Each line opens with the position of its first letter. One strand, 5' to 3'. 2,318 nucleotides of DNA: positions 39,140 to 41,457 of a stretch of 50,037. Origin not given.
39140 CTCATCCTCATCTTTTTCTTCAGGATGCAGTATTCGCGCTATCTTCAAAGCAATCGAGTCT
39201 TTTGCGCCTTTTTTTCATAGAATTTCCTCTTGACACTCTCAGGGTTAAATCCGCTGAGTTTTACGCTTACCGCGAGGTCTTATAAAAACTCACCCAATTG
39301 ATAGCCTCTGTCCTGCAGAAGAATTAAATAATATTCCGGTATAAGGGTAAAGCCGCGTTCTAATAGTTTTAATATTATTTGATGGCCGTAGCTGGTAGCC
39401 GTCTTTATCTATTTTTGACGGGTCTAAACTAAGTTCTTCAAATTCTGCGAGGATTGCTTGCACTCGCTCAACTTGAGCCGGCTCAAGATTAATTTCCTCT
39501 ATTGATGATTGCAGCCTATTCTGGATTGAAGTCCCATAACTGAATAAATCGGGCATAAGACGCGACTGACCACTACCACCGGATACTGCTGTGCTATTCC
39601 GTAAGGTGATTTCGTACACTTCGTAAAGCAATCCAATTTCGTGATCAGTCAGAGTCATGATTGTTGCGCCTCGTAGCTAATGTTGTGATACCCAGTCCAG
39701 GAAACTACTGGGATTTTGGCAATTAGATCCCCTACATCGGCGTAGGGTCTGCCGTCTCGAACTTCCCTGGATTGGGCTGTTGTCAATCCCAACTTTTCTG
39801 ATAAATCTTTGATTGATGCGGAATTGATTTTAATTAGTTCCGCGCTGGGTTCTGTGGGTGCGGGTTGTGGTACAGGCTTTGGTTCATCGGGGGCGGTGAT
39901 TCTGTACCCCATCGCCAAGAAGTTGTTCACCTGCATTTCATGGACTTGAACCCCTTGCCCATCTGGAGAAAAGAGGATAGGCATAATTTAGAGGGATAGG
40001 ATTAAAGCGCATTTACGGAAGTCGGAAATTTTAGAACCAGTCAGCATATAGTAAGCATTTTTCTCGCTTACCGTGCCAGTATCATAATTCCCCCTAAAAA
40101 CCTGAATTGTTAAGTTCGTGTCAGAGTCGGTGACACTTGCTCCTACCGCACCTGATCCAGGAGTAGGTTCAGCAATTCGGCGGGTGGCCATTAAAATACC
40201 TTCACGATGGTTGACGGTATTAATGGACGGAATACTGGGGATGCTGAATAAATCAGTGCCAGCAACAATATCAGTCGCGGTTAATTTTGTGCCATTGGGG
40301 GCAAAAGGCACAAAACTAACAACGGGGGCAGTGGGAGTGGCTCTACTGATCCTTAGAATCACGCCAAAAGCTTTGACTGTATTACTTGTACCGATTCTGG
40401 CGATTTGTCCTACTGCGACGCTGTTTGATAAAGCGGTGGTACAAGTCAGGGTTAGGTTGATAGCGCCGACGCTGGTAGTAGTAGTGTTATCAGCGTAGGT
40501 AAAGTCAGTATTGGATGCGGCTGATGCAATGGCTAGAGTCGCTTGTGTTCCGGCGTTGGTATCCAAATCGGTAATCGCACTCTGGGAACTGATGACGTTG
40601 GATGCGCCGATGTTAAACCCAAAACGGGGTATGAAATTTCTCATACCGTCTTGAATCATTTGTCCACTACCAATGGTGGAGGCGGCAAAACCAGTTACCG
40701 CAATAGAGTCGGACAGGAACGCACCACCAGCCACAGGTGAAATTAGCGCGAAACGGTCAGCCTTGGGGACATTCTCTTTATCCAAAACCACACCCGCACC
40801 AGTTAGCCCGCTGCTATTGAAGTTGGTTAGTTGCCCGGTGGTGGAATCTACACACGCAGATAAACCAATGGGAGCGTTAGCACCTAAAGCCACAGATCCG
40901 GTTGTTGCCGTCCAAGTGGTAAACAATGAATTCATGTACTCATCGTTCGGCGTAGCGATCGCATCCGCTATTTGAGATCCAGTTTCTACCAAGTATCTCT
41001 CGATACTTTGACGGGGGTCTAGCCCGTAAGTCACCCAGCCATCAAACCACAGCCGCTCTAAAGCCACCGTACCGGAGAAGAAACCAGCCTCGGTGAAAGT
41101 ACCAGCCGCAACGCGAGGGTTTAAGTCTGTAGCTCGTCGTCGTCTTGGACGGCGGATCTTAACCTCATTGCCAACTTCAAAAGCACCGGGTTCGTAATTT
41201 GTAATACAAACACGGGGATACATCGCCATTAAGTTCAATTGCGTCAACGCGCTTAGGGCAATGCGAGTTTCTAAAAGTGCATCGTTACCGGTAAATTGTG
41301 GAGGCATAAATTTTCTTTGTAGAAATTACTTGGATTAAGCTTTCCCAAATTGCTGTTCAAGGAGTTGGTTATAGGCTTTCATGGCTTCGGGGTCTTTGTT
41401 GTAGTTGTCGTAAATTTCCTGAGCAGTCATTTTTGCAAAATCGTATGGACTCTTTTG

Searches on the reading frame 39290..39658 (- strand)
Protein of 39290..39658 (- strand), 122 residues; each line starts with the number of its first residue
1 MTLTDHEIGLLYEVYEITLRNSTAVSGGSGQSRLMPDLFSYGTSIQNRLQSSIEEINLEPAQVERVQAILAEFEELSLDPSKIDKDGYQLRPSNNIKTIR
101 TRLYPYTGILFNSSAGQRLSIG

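Call 74: find_encoding_contigs(protein=window:39290-39658:-, flank=10000, max_places=10)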
Protein window:39290-39658:- (122 aa): 23 contigs read that carry it; 10 places shown.
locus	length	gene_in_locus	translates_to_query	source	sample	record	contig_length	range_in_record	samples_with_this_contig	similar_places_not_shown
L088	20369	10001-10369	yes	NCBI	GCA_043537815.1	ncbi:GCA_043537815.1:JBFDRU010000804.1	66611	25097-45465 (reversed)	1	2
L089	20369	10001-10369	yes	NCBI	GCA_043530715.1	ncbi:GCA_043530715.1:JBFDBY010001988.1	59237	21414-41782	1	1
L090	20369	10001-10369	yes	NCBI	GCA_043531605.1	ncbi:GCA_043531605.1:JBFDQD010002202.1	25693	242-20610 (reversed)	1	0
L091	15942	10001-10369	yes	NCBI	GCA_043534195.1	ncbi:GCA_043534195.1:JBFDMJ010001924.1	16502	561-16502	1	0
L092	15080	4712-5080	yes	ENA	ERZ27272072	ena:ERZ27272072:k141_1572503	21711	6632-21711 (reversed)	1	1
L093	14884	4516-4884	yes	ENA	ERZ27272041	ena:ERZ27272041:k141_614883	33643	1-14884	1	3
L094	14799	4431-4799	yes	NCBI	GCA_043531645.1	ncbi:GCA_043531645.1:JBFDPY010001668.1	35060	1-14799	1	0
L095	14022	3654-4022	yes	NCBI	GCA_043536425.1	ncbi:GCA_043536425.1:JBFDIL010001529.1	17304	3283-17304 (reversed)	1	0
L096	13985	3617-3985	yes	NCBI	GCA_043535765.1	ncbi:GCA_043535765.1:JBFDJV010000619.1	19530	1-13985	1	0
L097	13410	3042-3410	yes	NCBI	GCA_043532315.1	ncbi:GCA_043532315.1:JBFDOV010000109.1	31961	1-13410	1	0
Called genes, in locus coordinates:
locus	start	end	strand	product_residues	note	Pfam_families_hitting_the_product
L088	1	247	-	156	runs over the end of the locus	-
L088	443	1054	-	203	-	-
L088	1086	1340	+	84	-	-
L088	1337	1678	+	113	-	PF05939:Phage_min_tail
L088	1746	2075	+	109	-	-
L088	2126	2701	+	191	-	-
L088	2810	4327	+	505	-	-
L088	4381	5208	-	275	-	PF03781:FGE-sulfatase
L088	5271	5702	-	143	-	-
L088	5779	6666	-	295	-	-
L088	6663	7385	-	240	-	-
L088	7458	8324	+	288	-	-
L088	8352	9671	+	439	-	-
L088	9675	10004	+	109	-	-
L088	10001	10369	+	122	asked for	-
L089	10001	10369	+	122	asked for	-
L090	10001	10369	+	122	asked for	-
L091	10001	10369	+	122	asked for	-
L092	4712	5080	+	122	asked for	-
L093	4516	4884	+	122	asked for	-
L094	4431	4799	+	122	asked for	-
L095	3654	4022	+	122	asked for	-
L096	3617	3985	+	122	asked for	-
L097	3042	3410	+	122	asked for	-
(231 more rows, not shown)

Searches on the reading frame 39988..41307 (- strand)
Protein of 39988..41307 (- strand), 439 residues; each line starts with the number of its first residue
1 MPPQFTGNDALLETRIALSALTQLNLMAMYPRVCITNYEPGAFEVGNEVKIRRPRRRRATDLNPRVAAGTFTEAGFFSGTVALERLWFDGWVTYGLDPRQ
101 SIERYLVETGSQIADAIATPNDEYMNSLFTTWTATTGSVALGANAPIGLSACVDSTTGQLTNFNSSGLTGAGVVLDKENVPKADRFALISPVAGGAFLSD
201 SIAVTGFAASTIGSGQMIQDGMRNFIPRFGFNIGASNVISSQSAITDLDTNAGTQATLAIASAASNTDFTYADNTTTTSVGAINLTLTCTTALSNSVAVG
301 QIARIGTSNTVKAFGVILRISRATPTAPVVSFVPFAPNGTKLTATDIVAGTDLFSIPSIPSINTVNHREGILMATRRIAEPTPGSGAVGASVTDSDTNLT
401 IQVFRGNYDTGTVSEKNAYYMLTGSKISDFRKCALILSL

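Call 52: find_encoding_contigs(protein=window:39988-41307:-, flank=10000, max_places=4)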
Protein window:39988-41307:- (439 aa): 8 contigs read that carry it; 4 places shown.
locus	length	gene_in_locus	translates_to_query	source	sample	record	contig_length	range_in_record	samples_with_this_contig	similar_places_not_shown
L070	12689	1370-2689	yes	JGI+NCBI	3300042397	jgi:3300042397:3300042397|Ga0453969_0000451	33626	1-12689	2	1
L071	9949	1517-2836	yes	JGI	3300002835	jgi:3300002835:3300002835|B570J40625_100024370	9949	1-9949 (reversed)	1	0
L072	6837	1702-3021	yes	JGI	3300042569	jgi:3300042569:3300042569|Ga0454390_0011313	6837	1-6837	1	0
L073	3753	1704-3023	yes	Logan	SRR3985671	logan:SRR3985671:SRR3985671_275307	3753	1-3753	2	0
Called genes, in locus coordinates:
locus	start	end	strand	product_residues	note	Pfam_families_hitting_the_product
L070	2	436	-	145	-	?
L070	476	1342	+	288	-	-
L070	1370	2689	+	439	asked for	-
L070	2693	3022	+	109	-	-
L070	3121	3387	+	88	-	-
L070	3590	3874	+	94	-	PF13560:HTH_31 (weak), PF12844:HTH_19 (weak), PF01381:HTH_3 (weak), PF13413:HTH_25 (weak)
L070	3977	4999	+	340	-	-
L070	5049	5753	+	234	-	PF04404:ERF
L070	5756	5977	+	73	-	-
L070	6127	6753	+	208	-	PF00436:SSB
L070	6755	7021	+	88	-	-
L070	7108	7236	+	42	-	-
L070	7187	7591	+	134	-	-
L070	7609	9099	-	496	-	PF03237:Terminase_6N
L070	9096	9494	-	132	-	-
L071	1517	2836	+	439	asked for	-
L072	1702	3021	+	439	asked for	-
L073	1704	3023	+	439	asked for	-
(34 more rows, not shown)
